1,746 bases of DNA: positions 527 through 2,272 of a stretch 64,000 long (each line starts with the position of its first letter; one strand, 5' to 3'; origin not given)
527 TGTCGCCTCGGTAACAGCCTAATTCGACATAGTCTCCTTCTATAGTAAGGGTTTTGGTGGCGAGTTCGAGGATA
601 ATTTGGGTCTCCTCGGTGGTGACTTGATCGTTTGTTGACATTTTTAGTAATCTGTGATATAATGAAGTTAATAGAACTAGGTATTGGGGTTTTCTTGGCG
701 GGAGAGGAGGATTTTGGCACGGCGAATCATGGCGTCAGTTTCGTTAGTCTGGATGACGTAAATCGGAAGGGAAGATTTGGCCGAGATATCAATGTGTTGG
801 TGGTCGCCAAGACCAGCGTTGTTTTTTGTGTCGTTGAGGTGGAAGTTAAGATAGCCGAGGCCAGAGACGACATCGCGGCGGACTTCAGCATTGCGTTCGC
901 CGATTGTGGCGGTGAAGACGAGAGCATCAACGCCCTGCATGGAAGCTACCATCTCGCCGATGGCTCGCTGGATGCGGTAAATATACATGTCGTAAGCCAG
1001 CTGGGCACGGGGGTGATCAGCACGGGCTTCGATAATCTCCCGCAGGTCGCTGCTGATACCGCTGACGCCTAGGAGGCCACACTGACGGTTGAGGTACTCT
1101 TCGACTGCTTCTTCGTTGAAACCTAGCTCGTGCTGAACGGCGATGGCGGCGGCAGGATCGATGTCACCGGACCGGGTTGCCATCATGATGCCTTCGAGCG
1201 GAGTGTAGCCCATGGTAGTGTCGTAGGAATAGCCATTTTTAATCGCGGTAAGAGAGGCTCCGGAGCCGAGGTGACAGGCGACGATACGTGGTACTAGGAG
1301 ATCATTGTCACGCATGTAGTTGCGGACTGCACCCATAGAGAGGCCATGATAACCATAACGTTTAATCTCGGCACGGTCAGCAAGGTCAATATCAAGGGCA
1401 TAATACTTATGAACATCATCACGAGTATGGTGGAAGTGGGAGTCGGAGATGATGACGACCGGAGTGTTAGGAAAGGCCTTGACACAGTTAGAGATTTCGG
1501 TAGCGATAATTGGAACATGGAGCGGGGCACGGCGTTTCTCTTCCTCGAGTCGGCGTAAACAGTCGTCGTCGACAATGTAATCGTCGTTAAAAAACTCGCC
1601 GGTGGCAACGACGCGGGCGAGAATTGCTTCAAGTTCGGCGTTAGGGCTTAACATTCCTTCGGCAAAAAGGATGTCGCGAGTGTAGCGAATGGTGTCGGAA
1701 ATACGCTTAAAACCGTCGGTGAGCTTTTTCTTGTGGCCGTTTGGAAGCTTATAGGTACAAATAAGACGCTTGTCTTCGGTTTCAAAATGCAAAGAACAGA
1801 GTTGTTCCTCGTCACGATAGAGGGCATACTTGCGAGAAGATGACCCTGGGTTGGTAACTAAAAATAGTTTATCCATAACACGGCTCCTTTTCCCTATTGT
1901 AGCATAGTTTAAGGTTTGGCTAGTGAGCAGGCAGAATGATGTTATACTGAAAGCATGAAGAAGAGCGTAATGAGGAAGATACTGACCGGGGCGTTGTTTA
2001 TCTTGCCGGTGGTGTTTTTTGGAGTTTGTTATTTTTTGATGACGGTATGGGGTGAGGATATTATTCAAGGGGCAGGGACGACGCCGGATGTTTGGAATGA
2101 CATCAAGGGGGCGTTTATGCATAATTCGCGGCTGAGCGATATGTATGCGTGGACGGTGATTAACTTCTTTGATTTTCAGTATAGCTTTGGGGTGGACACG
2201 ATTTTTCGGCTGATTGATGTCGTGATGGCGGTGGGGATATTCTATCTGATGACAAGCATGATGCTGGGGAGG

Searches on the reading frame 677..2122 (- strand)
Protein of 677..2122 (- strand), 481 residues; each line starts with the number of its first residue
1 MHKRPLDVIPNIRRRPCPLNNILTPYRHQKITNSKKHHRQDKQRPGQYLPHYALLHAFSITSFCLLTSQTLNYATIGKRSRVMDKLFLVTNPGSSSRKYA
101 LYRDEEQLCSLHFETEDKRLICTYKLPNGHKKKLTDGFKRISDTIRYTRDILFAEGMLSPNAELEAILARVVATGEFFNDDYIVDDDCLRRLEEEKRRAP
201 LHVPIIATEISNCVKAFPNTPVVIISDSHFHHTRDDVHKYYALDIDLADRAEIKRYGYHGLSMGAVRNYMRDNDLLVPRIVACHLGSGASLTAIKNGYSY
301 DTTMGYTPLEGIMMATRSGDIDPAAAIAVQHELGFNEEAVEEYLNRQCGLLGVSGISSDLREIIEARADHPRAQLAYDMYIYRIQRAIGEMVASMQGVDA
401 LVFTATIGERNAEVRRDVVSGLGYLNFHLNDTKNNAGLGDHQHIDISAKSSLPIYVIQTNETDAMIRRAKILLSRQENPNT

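Call 67: find_encoding_contigs(protein=window:677-2122:-, flank=10000, max_places=3)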
Protein window:677-2122:- (481 aa): no gene with exactly this product is on record in the collection.
